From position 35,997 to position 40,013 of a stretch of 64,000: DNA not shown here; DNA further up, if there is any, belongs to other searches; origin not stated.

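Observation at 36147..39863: Topoisomerase I with an expanded array of 12 tandem C4 zinc ribbons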

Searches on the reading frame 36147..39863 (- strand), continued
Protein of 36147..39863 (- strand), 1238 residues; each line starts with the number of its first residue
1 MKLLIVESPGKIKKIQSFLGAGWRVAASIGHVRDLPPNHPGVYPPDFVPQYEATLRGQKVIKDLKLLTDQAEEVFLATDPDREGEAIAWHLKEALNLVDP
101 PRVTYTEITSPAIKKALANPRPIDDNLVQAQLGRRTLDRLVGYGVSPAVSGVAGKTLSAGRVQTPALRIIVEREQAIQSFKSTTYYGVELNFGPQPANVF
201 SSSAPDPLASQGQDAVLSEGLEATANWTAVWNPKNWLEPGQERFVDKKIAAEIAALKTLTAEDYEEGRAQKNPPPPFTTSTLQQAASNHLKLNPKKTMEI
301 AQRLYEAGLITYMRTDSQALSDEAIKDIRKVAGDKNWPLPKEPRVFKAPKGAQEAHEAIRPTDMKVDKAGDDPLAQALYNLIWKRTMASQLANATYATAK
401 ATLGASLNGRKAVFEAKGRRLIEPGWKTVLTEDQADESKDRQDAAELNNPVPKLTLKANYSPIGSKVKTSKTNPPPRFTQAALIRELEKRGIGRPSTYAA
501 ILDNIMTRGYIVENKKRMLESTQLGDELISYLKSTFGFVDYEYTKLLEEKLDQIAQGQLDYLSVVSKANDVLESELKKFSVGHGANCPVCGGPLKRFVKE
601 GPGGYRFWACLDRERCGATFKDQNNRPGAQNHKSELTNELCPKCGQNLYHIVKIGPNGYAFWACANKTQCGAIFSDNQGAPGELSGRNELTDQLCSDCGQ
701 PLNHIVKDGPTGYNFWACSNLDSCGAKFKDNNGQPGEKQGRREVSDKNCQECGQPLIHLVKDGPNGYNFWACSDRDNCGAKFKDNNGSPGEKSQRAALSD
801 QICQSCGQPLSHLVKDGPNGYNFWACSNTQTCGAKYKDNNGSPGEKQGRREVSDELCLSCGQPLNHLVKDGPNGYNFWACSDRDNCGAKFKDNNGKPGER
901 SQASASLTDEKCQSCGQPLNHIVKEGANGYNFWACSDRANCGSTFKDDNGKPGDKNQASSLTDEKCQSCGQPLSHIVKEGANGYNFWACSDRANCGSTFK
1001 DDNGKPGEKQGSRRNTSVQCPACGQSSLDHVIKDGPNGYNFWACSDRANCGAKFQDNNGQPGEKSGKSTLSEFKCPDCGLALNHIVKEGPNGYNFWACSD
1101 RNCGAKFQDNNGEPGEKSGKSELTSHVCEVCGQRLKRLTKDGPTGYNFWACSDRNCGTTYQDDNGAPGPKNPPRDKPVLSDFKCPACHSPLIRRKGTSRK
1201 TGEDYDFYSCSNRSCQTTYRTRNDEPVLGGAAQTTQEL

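Call 10: find_homologous_proteins(query=window:36147-39863:-, max_evalue=1e-10)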
Query window:36147-39863:- (1238 aa): 8000 proteins with E <= 1e-10 among 8000 candidates; the best 120 are listed.
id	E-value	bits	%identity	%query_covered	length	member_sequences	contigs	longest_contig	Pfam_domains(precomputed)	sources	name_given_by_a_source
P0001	0.0e+0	3382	62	99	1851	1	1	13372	PF26930.1,PF07191.18,PF13408.13,PF13248.12,PF01396.25,PF26040.1,PF14354.14,PF01131.26,PF14803.12,PF01751.29,PF03119.22,PF05810.20,PF10571.16,PF09723.16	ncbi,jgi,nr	ncbi:MAG: type I DNA topoisomerase [Deltaproteobacteria bacterium]|jgi:DNA topoisomerase-1|nr:type I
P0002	0.0e+0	2940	100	100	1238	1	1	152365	PF01396.25,PF06677.19,PF01131.26,PF26930.1,PF13408.13,PF01751.29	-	-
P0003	0.0e+0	2001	60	98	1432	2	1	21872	PF24110.2,PF04475.19,PF26930.1,PF07191.18,PF26408.2,PF13408.13,PF19108.6,PF04500.23,PF13248.12,PF13453.12,PF01396.25,PF24458.2,PF06677.19,PF26040.1,PF07754.18,PF01131.26,PF14803.12,PF01751.29,PF23455.2,PF03119.22,PF03966.23,PF05810.20,PF09723.16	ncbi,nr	ncbi:MAG: type I DNA topoisomerase [Deltaproteobacteria bacterium]|nr:type I DNA topoisomerase [Delt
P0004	0.0e+0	1949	59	90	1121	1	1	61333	PF26408.2,PF13408.13,PF26788.1,PF01396.25,PF24458.2,PF26040.1,PF14354.14,PF07754.18,PF01131.26,PF01751.29,PF03119.22,PF09723.16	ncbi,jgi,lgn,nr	ncbi:MAG: type I DNA topoisomerase [Deltaproteobacteria bacterium]|jgi:DNA topoisomerase-1|nr:type I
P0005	0.0e+0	1878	57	100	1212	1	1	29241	PF01396.25,PF24458.2,PF26040.1,PF07754.18,PF01131.26,PF26930.1,PF13408.13,PF01751.29,PF09723.16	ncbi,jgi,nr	ncbi:MAG: type I DNA topoisomerase [Deltaproteobacteria bacterium]|jgi:DNA topoisomerase-1|nr:type I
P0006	0.0e+0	1824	50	53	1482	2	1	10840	PF18912.7,PF01396.25,PF24458.2,PF26040.1,PF01131.26,PF19474.5,PF13408.13,PF01751.29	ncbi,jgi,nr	ncbi:MAG: type I DNA topoisomerase [Deltaproteobacteria bacterium]|jgi:DNA topoisomerase-1|nr:type I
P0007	0.0e+0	1683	45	100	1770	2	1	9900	PF01396.25,PF26040.1,PF01131.26,PF13408.13,PF01751.29,PF03966.23,PF09723.16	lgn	-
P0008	0.0e+0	1483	57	90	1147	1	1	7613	PF01396.25,PF06677.19,PF26040.1,PF25169.2,PF01131.26,PF13408.13,PF00412.29,PF01751.29,PF05810.20,PF09723.16,PF23547.2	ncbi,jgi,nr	ncbi:MAG: type I DNA topoisomerase [Deltaproteobacteria bacterium]|jgi:DNA topoisomerase-1|nr:type I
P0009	0.0e+0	1417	48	90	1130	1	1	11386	PF01131.26,PF13408.13,PF01751.29,PF09723.16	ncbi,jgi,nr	ncbi:MAG: type I DNA topoisomerase [Deltaproteobacteria bacterium]|jgi:DNA topoisomerase-1|nr:type I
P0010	0.0e+0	1352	56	82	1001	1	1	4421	PF26930.1,PF07191.18,PF13408.13,PF04500.23,PF13824.13,PF01396.25,PF06677.19,PF26040.1,PF14354.14,PF07754.18,PF01131.26,PF23455.2,PF03119.22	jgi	jgi:DNA topoisomerase-1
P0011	0.0e+0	1169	36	67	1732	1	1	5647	PF26040.1,PF01131.26,PF01751.29,PF23455.2,PF03966.23,PF09723.16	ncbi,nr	ncbi:MAG: hypothetical protein LBT40_10035, partial [Deltaproteobacteria bacterium]|nr:hypothetical 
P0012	0.0e+0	1129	45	99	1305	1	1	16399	PF01396.25,PF01131.26,PF13408.13,PF01751.29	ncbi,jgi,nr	ncbi:MAG: type I DNA topoisomerase [Deltaproteobacteria bacterium]|jgi:DNA topoisomerase-1|nr:type I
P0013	0.0e+0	1085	46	99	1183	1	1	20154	PF04606.19,PF01396.25,PF26040.1,PF07754.18,PF01131.26,PF13408.13,PF01751.29,PF03119.22,PF03966.23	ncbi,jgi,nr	ncbi:MAG: type I DNA topoisomerase [Deltaproteobacteria bacterium]|jgi:DNA topoisomerase-1|nr:type I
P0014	0.0e+0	1065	46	86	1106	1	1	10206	PF18912.7,PF01396.25,PF26040.1,PF07754.18,PF01131.26,PF28086.1,PF13408.13,PF01751.29,PF23455.2,PF25164.2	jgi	jgi:DNA topoisomerase-1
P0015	0.0e+0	1057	44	99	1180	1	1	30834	PF01396.25,PF07754.18,PF01131.26,PF13408.13,PF01751.29,PF09723.16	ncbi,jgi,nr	ncbi:MAG: type I DNA topoisomerase [Deltaproteobacteria bacterium]|jgi:DNA topoisomerase-1|nr:type I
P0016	0.0e+0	1030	45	90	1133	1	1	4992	PF01131.26,PF01751.29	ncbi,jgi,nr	ncbi:MAG: type I DNA topoisomerase [Deltaproteobacteria bacterium]|jgi:DNA topoisomerase-1|nr:type I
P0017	0.0e+0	1023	43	99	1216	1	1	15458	PF01396.25,PF01131.26,PF13408.13,PF01751.29,PF03119.22,PF09723.16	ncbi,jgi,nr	ncbi:MAG: type I DNA topoisomerase [Deltaproteobacteria bacterium]|jgi:DNA topoisomerase-1|nr:type I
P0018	7.2e-288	976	38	66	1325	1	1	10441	PF01396.25,PF26040.1,PF01131.26,PF13408.13,PF01751.29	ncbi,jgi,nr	ncbi:MAG: topoisomerase DNA-binding C4 zinc finger domain-containing protein [Deltaproteobacteria ba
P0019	6.7e-279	947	56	59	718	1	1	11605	PF01131.26,PF01751.29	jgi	jgi:DNA topoisomerase-1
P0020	3.2e-259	881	53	59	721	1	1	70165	PF01131.26,PF01751.29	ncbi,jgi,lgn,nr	ncbi:MAG: type I DNA topoisomerase [Deltaproteobacteria bacterium]|jgi:DNA topoisomerase-1|nr:type I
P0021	4.1e-256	871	55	59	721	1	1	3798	PF01131.26,PF01751.29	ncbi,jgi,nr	ncbi:MAG: type I DNA topoisomerase [Deltaproteobacteria bacterium]|jgi:DNA topoisomerase-1|nr:type I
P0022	7.8e-242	824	52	59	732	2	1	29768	PF01131.26,PF01751.29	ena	-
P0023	3.9e-239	815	51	59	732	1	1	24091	PF01396.25,PF26040.1,PF01131.26,PF01751.29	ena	-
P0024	7.3e-235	801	51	59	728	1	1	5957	PF01131.26,PF01751.29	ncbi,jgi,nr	ncbi:MAG: type I DNA topoisomerase [Rickettsiales bacterium]|jgi:DNA topoisomerase-1|nr:type I DNA t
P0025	4.9e-232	791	50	64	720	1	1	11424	PF01396.25,PF01131.26,PF01751.29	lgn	-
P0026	1.4e-231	790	52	59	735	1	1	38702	PF01131.26,PF01751.29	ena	-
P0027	7.2e-230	784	50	59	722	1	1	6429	PF01131.26,PF01751.29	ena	-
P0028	7.4e-227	774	51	60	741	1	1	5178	PF26040.1,PF01131.26,PF13408.13,PF01751.29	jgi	jgi:DNA topoisomerase-1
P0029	1.4e-226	773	50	59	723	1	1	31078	PF01396.25,PF26040.1,PF01131.26,PF13408.13,PF01751.29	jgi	jgi:DNA topoisomerase-1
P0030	1.8e-226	773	52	60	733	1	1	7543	PF01396.25,PF01131.26,PF13408.13,PF01751.29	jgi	jgi:DNA topoisomerase-1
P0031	1.9e-226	773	50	60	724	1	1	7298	PF26040.1,PF01131.26,PF01751.29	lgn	-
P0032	5.0e-224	765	54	55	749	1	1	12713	PF01396.25,PF01131.26,PF01751.29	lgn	-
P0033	1.1e-223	764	53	53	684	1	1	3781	PF01131.26,PF01751.29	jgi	jgi:DNA topoisomerase-1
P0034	7.3e-221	754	51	54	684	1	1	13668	PF01131.26,PF01751.29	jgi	jgi:DNA topoisomerase-1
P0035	4.0e-219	749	48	60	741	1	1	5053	PF01131.26,PF13408.13,PF01751.29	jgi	-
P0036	1.0e-217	744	48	60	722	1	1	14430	PF01396.25,PF26040.1,PF01131.26,PF01751.29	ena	-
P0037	4.7e-217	742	51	52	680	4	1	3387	PF26040.1,PF01131.26,PF01751.29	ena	-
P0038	9.8e-213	728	51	53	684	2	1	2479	PF01131.26,PF01751.29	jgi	jgi:DNA topoisomerase-1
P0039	2.1e-203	697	50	58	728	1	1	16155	PF01131.26,PF01751.29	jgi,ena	-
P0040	4.5e-203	695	47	59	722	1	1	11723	PF01396.25,PF01131.26,PF01751.29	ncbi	-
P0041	1.4e-201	691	47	58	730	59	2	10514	PF01396.25,PF01131.26,PF01751.29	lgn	-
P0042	6.8e-201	688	49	59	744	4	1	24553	PF01396.25,PF01131.26,PF01751.29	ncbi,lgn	-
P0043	7.2e-201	688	47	59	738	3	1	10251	PF01396.25,PF01131.26,PF13408.13,PF01751.29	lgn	-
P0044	2.0e-200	687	49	59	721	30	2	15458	PF01396.25,PF01131.26,PF01751.29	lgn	-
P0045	3.4e-200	686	48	58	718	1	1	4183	PF01396.25,PF01131.26,PF01751.29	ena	-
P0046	1.6e-198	680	48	59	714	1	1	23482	PF01396.25,PF01131.26,PF01751.29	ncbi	-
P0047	1.9e-196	674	48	59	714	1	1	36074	PF01396.25,PF01131.26,PF01751.29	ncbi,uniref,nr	ncbi:type I DNA topoisomerase [Desulfovibrio sp. ZJ369]|uniref:type I DNA topoisomerase n=3 Tax=Desu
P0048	1.1e-195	671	45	60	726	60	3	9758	PF01396.25,PF01131.26,PF01751.29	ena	-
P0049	2.2e-195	670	46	60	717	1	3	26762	PF01396.25,PF01131.26,PF01751.29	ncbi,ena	-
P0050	7.2e-195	668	47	59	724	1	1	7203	PF01396.25,PF01131.26,PF13408.13,PF01751.29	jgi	jgi:DNA topoisomerase-1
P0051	5.9e-194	665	48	58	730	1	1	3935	PF01396.25,PF01131.26,PF13408.13,PF01751.29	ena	-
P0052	7.4e-193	662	48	58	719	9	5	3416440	PF01131.26,PF01751.29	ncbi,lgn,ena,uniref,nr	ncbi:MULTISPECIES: type I DNA topoisomerase [Desulfovibrio]|uniref:DNA topoisomerase 1 n=1 Tax=Desul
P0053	2.1e-192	660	46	58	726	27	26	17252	PF01396.25,PF01131.26,PF01751.29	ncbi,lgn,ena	-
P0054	5.5e-192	659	46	60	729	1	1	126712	PF01396.25,PF26040.1,PF01131.26,PF13408.13,PF01751.29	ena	-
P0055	1.1e-191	658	49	55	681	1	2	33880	PF01396.25,PF01131.26,PF01751.29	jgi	jgi:DNA topoisomerase-1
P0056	4.8e-191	656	45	63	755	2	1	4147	PF01396.25,PF01131.26,PF01751.29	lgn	-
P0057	3.0e-190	653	47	59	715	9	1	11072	PF01396.25,PF01131.26,PF01751.29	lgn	-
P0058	6.2e-190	652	48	59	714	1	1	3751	PF01396.25,PF01131.26,PF01751.29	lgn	-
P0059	1.1e-189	651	45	59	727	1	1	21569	PF01396.25,PF07754.18,PF01131.26,PF01751.29,PF25164.2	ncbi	-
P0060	1.3e-189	651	47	59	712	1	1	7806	PF26040.1,PF01131.26,PF01751.29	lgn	-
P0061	2.8e-189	650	47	59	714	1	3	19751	PF01131.26,PF01751.29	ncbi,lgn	-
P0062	1.7e-188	647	46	59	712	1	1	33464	PF01396.25,PF07754.18,PF01131.26,PF13408.13,PF01751.29,PF25164.2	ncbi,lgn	-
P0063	1.8e-188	647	45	59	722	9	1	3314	PF01131.26,PF01751.29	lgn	-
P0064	4.7e-188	646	44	59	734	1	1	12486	PF01131.26,PF01751.29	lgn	-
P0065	1.1e-185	638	48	54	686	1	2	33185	PF01396.25,PF07754.18,PF01131.26,PF01751.29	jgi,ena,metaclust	metaclust:\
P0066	1.3e-184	634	47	59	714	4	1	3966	PF01396.25,PF01131.26,PF01751.29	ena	-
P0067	1.8e-184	634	46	59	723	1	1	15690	PF01396.25,PF07754.18,PF01131.26,PF13408.13,PF01751.29,PF25164.2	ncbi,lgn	-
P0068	8.2e-184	632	48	57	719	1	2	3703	PF01131.26,PF01751.29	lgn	-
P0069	3.1e-183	630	46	55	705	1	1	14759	PF01396.25,PF01131.26,PF01751.29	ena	-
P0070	1.3e-182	628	44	64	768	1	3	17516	PF01396.25,PF01131.26,PF01751.29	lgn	-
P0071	1.4e-181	624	46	59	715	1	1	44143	PF01396.25,PF01131.26,PF01751.29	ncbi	-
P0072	1.9e-181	624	47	58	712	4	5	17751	PF01131.26,PF01751.29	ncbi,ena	-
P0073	2.0e-181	624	47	59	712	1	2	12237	PF01396.25,PF01131.26,PF12760.13,PF01751.29,PF09723.16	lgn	-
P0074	8.6e-181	622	47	57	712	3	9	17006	PF01131.26,PF01751.29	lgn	-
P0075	1.1e-179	618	46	59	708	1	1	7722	PF01396.25,PF01131.26,PF01751.29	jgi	-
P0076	1.7e-179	617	46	55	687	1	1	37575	PF01396.25,PF01131.26,PF01751.29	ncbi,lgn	-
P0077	6.0e-179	616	43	64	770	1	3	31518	PF01396.25,PF13240.12,PF26040.1,PF01131.26,PF13408.13,PF01751.29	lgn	-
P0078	7.0e-179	615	44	60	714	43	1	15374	PF01396.25,PF01131.26,PF13408.13,PF01751.29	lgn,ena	-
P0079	3.7e-178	613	43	63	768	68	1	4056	PF26040.1,PF01131.26,PF08273.18,PF01751.29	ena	-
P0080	2.4e-177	610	46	59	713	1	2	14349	PF01396.25,PF01131.26,PF01751.29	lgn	-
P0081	2.8e-177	610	45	59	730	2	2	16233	PF01396.25,PF07754.18,PF01131.26,PF01751.29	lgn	-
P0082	8.2e-177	608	46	59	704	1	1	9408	PF01396.25,PF01131.26,PF01751.29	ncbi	-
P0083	6.7e-176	605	44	59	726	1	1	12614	PF01396.25,PF01131.26,PF01751.29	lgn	-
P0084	1.4e-173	598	44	59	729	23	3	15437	PF01396.25,PF07754.18,PF01131.26,PF01751.29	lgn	-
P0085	1.7e-172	594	45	58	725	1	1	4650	PF26040.1,PF01131.26,PF01751.29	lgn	-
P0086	2.4e-167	577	44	59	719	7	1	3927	PF01396.25,PF01131.26,PF01751.29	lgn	-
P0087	4.9e-166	573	45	54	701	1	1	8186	PF01396.25,PF01131.26,PF01751.29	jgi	jgi:DNA topoisomerase I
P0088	7.6e-165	569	44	55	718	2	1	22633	PF01396.25,PF01131.26,PF01751.29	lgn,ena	-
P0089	4.5e-164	566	42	59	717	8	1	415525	PF01131.26,PF01751.29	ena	-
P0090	7.1e-163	562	46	55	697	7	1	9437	PF01131.26,PF01751.29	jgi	-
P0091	2.0e-162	561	43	58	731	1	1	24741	PF01396.25,PF01131.26,PF01751.29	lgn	-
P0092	7.6e-161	556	45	55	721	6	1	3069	PF01396.25,PF01131.26,PF01751.29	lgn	-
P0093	3.6e-160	553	43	55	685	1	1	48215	PF01396.25,PF01131.26,PF01751.29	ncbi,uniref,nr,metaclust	ncbi:type I DNA topoisomerase [Azotobacter vinelandii]|uniref:type I DNA topoisomerase n=1 Tax=Azoto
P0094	2.0e-159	551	45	55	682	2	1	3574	PF01396.25,PF01131.26,PF01751.29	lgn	-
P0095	3.1e-159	550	44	54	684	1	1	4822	PF01396.25,PF01131.26,PF01751.29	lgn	-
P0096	4.1e-159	550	44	55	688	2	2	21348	PF01396.25,PF01131.26,PF01751.29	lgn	-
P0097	2.5e-154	534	43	55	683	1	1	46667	PF01396.25,PF07754.18,PF01131.26,PF13408.13,PF01751.29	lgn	-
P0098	1.3e-151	525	41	58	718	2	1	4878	PF01396.25,PF01131.26,PF01751.29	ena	-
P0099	6.0e-151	523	44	52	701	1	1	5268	PF01396.25,PF01131.26,PF01751.29,PF13342.13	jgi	jgi:DNA topoisomerase-1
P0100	6.8e-149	516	41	61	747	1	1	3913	PF01396.25,PF01131.26,PF01751.29,PF25164.2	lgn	-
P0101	1.3e-144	502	48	47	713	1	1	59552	PF01131.26,PF01751.29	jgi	jgi:DNA topoisomerase-1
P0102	2.1e-143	498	47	47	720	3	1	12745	PF01131.26,PF01751.29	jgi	jgi:DNA topoisomerase-1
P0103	2.7e-142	494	45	51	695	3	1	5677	PF01396.25,PF01131.26,PF01751.29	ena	-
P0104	1.3e-141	492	41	54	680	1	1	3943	PF01396.25,PF01131.26,PF01751.29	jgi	-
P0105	1.4e-141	492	41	58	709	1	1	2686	PF01396.25,PF01131.26,PF01751.29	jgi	jgi:DNA topoisomerase-1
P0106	4.9e-141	490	47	47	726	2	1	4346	PF01131.26,PF01751.29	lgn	-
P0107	7.5e-141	489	47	46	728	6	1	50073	PF01131.26,PF01751.29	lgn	-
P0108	1.4e-136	475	41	58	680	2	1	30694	PF01396.25,PF01131.26,PF01751.29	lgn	-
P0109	3.0e-131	458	38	64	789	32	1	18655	PF01396.25,PF01131.26,PF01751.29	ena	-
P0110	2.4e-126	441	39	59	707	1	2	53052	PF01396.25,PF01131.26,PF01751.29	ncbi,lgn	-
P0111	5.7e-125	437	37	64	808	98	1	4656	PF01396.25,PF07754.18,PF01131.26,PF01751.29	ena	-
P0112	1.3e-124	436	38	63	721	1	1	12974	PF01396.25,PF01131.26,PF01751.29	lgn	-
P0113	3.6e-124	434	38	63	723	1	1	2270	PF01396.25,PF01131.26,PF01751.29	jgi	jgi:DNA topoisomerase I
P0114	1.3e-123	432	38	63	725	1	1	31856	PF01396.25,PF01131.26,PF01751.29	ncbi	-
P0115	1.4e-123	432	38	63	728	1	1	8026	PF01396.25,PF01131.26,PF01751.29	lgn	-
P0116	1.4e-122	429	37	59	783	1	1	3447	PF01396.25,PF07754.18,PF01131.26,PF01751.29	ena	-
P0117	2.4e-122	428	38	63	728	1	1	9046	PF01396.25,PF01131.26,PF01751.29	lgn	-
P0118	3.5e-122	428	38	59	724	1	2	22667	PF01396.25,PF01131.26,PF01751.29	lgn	-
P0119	5.8e-122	427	38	59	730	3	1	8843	PF01396.25,PF01131.26,PF01751.29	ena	-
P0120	6.4e-122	427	38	62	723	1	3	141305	PF01396.25,PF01131.26,PF01751.29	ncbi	-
